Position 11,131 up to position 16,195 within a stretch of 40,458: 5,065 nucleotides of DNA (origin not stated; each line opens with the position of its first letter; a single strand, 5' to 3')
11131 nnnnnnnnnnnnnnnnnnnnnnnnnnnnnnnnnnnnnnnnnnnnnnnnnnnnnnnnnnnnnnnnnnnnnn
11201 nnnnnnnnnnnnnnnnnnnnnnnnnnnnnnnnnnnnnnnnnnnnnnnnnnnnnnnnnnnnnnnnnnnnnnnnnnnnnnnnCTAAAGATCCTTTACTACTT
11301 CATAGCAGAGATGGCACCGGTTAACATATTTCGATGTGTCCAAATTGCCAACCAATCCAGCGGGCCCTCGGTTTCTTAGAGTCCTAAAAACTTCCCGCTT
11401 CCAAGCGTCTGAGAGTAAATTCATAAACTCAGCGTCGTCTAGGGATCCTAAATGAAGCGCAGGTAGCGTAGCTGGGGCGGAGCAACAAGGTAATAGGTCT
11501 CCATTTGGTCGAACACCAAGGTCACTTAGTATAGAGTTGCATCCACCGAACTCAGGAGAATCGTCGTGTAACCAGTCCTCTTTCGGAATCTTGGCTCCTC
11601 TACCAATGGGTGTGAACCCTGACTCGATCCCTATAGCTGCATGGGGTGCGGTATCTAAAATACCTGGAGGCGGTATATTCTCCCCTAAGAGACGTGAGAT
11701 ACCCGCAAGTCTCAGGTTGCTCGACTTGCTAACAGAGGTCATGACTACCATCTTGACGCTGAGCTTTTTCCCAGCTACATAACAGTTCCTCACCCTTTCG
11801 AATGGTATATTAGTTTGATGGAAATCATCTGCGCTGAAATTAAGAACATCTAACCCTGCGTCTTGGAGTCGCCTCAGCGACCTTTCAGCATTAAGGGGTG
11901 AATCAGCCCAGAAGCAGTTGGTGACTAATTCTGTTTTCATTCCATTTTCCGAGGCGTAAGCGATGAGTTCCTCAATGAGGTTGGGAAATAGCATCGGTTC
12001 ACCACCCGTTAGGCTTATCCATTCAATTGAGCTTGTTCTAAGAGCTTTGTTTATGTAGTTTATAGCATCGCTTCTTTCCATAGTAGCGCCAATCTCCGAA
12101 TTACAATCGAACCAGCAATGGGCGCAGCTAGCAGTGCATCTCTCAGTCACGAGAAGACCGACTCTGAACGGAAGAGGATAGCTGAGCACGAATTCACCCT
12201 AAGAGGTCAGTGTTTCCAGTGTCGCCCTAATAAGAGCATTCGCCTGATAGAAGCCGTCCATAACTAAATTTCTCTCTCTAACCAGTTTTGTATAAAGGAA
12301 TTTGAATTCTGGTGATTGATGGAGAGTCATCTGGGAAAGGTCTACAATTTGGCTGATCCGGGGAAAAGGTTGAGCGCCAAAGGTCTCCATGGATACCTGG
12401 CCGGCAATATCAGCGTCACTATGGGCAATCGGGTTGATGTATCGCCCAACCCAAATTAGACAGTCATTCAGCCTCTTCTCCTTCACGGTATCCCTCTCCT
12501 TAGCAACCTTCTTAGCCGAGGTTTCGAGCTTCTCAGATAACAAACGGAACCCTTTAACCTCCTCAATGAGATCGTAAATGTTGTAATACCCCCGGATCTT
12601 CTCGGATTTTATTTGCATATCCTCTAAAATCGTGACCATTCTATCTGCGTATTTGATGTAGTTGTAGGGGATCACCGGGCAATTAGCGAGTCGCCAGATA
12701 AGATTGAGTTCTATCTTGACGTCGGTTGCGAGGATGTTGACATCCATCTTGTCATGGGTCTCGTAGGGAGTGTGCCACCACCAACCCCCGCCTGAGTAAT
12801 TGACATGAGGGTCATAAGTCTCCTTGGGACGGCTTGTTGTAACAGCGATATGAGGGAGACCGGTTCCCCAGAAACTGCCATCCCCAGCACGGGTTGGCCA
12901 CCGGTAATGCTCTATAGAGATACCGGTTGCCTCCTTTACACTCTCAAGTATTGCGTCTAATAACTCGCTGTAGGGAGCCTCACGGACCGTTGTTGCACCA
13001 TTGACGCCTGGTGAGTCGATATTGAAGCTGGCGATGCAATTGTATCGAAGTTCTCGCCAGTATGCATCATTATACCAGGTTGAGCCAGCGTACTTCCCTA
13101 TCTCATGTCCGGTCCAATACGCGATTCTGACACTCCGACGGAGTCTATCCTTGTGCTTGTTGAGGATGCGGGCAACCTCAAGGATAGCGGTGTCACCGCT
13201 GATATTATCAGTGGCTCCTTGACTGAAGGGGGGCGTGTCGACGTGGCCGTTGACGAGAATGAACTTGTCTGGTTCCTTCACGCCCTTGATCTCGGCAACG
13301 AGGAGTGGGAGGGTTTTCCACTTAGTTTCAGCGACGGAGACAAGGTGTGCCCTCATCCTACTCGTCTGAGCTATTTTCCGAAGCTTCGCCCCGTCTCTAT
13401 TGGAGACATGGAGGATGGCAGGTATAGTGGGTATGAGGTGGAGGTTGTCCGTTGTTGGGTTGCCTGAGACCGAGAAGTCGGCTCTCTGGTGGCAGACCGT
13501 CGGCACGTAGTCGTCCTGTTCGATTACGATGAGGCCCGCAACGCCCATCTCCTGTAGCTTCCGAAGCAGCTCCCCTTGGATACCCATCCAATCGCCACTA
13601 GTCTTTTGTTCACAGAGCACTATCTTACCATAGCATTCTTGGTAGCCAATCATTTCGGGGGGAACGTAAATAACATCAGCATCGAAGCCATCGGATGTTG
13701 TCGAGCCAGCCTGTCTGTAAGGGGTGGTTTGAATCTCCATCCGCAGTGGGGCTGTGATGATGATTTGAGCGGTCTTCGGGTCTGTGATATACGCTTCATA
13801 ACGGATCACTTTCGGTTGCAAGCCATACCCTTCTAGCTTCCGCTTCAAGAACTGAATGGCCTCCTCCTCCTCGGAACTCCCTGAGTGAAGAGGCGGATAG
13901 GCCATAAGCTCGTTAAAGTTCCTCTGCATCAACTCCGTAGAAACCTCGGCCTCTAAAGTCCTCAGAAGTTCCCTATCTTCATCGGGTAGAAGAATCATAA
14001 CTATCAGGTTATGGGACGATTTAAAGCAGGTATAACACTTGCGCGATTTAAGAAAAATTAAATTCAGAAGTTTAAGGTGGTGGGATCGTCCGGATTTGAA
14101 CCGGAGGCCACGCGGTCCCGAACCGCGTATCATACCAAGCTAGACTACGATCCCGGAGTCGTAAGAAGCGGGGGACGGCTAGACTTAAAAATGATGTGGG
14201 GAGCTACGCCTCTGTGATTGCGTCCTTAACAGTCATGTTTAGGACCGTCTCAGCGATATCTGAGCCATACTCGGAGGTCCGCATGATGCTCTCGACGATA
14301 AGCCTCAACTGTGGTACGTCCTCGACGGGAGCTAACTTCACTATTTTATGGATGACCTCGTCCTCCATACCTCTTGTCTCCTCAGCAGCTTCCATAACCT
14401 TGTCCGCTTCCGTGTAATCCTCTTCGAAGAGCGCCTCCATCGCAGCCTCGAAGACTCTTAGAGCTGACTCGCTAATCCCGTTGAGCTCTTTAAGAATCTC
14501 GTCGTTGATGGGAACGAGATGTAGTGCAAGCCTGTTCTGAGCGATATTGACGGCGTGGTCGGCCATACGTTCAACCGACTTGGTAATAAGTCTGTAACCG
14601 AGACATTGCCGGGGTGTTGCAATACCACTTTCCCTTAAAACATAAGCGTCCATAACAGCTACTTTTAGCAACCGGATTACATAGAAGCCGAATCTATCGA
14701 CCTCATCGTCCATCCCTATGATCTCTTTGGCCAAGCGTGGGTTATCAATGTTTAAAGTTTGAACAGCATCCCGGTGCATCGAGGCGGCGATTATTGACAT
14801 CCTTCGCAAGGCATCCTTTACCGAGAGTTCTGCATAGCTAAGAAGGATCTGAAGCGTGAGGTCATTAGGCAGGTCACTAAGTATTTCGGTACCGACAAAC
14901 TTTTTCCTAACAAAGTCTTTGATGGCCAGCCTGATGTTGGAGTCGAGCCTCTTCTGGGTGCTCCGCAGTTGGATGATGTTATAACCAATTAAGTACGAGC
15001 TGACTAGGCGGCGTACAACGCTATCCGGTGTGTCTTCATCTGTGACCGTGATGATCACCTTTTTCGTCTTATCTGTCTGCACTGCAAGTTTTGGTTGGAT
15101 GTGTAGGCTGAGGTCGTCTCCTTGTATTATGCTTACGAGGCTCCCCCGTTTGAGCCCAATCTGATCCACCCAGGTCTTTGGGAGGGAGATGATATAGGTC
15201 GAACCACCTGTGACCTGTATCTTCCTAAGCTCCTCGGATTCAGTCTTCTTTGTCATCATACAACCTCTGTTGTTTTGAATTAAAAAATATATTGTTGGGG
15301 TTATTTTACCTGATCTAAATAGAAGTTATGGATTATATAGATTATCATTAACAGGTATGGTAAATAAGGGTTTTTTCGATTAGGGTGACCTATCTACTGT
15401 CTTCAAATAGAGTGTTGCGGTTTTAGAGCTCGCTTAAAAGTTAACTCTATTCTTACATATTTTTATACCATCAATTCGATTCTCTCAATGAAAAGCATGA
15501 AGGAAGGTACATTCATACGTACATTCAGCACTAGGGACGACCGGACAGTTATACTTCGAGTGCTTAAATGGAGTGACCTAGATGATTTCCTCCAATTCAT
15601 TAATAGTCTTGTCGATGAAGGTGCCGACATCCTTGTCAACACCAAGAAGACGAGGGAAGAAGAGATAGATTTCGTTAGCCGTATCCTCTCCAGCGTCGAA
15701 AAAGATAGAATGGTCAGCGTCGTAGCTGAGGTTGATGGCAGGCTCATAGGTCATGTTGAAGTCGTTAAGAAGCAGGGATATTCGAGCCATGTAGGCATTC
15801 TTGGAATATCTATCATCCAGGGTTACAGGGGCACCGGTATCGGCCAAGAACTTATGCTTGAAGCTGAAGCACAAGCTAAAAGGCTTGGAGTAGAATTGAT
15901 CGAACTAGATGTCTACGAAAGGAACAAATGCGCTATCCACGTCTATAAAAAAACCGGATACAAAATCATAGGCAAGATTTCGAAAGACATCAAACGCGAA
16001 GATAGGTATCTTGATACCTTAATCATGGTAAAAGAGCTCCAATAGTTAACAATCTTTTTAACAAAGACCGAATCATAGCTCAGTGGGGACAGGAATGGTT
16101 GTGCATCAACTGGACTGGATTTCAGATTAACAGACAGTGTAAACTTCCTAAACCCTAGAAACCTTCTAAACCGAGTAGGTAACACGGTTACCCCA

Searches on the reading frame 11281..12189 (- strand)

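Call 55: search_protein_families(library=pfam, proteins=[window:11281-12189:-], max_evalue=0.000001)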
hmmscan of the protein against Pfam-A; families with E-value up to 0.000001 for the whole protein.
window:11281-12189:- (302 aa): 1 family
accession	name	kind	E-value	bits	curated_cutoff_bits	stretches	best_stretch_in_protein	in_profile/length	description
PF04055.27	Radical_SAM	-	1.3e-13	51.9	29.5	1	13-126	2-115/166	Radical SAM superfamily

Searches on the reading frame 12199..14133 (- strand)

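Call 55: search_protein_families(library=pfam, proteins=[window:12199-14133:-], max_evalue=0.000001)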
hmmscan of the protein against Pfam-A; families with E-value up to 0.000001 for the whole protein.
window:12199-14133:- (644 aa): 1 family
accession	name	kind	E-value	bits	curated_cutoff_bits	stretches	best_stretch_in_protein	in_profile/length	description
PF04389.22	Peptidase_M28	-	1e-17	65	21.3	1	279-467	3-181/193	Peptidase family M28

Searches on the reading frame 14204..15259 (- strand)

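Call 55: search_protein_families(library=pfam, proteins=[window:14204-15259:-], max_evalue=0.000001)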
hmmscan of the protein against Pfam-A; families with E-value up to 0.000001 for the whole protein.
window:14204-15259:- (351 aa): 2 families
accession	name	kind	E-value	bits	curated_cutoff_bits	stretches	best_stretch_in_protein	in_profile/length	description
PF01895.24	PhoU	-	5.1e-22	78.5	23.5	1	151-241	1-87/89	PhoU domain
PF04014.23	MazE_antitoxin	-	2.5e-10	40.6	24.7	1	15-57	1-43/48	Antidote-toxin recognition MazE, bacterial antitoxin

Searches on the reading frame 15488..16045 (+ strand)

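Call 55: search_protein_families(library=pfam, proteins=[window:15488-16045:+], max_evalue=0.000001)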
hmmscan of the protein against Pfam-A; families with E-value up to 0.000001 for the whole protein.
window:15488-16045:+ (185 aa): 5 families
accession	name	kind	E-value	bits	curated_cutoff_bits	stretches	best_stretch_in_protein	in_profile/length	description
PF00583.31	Acetyltransf_1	-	4.4e-17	62.8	20.7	1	66-158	24-116/116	Acetyltransferase (GNAT) family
PF13508.13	Acetyltransf_7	-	2.4e-11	44.3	27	1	78-159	6-83/84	Acetyltransferase (GNAT) domain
PF13673.13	Acetyltransf_10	-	1.7e-10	41.4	23.6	1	68-163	24-112/128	Acetyltransferase (GNAT) domain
PF13302.13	Acetyltransf_3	-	1.2e-08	36.2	25.4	1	21-159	2-138/138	Acetyltransferase (GNAT) domain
PF13420.13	Acetyltransf_4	-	1.8e-08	35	24.3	1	51-178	24-154/155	Acetyltransferase (GNAT) domain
